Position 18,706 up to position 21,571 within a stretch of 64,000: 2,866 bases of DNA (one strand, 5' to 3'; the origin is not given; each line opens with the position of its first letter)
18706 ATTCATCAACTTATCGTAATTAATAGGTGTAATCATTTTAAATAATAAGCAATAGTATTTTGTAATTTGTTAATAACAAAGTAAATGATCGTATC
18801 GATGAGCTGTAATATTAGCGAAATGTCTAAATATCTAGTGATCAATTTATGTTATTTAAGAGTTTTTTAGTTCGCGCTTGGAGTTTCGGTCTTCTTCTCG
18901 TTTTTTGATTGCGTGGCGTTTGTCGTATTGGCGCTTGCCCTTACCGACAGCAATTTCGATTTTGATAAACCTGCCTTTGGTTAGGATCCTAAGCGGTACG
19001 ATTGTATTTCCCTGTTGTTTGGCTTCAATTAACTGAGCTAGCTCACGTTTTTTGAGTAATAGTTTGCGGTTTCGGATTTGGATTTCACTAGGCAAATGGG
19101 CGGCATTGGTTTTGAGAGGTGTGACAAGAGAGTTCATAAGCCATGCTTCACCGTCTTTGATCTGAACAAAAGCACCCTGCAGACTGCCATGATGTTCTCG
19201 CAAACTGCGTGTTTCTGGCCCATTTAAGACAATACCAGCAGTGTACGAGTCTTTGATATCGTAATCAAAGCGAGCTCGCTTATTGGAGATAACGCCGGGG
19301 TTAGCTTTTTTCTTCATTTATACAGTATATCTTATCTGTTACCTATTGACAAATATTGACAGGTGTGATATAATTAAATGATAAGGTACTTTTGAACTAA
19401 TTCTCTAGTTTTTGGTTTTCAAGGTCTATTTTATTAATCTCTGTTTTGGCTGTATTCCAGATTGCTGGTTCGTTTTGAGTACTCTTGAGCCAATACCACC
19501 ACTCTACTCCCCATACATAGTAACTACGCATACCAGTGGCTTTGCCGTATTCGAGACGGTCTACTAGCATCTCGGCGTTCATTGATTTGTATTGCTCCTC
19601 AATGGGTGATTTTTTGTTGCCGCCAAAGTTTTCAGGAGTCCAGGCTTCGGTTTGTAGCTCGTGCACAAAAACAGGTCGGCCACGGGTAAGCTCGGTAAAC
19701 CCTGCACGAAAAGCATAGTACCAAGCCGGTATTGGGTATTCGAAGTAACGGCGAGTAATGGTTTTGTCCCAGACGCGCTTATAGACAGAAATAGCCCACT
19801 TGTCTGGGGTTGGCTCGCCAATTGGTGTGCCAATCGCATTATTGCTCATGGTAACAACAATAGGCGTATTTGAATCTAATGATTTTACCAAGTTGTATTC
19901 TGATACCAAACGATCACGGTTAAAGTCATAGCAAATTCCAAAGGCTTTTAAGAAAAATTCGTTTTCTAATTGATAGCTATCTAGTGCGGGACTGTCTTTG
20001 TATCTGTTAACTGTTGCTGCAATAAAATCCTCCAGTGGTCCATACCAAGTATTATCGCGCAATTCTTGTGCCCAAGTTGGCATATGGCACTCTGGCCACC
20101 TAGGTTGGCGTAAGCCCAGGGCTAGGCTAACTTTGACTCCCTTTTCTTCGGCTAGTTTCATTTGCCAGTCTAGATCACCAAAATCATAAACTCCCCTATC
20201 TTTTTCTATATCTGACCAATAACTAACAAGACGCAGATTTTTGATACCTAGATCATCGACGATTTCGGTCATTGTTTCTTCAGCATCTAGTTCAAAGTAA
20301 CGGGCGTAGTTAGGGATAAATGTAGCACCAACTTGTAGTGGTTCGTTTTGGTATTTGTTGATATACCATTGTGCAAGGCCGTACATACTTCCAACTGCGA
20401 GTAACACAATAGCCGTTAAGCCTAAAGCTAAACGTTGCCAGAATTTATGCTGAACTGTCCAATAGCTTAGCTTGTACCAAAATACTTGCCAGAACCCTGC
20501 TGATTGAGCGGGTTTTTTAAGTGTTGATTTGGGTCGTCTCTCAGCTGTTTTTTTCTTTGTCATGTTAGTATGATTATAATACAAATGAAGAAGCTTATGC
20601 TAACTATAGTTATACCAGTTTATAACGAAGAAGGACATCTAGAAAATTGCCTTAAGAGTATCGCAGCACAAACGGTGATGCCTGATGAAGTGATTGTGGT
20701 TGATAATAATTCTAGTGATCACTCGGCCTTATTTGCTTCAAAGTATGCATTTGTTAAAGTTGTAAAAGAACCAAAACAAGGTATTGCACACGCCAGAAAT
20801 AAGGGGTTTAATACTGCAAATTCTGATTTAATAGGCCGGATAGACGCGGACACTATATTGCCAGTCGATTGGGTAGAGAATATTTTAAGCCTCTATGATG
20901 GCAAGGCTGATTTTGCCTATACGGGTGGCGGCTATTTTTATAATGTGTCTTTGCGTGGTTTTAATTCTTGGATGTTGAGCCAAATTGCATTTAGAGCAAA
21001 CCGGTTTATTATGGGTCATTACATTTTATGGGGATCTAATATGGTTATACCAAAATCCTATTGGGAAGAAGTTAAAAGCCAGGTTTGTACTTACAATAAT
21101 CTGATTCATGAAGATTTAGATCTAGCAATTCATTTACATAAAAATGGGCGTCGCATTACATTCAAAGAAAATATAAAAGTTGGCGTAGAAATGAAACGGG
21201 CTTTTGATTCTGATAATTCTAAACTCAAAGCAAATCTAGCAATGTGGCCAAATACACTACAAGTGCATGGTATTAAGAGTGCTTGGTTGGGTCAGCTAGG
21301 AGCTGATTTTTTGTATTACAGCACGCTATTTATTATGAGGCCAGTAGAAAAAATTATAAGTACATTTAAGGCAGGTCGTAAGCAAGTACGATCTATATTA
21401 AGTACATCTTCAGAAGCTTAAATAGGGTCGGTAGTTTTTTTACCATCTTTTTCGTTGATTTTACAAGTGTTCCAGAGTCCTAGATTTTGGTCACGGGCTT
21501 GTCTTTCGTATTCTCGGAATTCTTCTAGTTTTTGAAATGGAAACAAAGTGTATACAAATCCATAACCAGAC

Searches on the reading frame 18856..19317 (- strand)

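Call 114: search_protein_families(library=pfam, proteins=[window:18856-19317:-], max_evalue=0.001)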
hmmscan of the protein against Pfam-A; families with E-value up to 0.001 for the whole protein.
window:18856-19317:- (153 aa): 1 family
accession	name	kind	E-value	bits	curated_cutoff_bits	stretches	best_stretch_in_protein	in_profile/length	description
PF01668.23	SmpB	-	6.1e-45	153.1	27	1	9-152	1-143/143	SmpB protein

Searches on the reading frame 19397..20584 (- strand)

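Call 114: search_protein_families(library=pfam, proteins=[window:19397-20584:-], max_evalue=0.001)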
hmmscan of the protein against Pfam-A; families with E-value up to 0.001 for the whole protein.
window:19397-20584:- (395 aa): 1 family
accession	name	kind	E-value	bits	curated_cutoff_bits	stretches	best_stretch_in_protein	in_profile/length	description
PF02449.21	Glyco_hydro_42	-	3.4e-06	27.1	21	0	107-157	17-68/376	Beta-galactosidase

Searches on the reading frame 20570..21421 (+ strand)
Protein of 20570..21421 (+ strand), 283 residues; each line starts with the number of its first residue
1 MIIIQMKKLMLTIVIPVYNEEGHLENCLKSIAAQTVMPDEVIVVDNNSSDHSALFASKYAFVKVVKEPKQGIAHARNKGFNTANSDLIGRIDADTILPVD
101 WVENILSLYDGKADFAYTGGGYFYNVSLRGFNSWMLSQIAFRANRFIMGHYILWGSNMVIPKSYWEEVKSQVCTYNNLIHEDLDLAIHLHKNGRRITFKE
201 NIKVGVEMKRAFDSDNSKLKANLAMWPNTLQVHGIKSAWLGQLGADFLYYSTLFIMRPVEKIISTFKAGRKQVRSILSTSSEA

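Call 114: search_protein_families(library=pfam, proteins=[window:20570-21421:+], max_evalue=0.001)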
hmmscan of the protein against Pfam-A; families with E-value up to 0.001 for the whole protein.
window:20570-21421:+ (283 aa): 4 families
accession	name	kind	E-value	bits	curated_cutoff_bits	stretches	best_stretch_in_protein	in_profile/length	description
PF00535.33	Glycos_transf_2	-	1.1e-27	97.4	23.3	1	12-129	1-124/168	Glycosyl transferase family 2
PF13641.12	Glyco_tranf_2_3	-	3e-11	44.2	27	1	11-218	3-219/230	Glycosyltransferase like family 2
PF10111.15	Glyco_tranf_2_2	-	4.6e-09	36.6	27.3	1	12-110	1-107/276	Glycosyltransferase like family 2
PF13632.12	Glyco_trans_2_3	-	1.1e-06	29.1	27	1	91-202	5-119/198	Glycosyl transferase family group 2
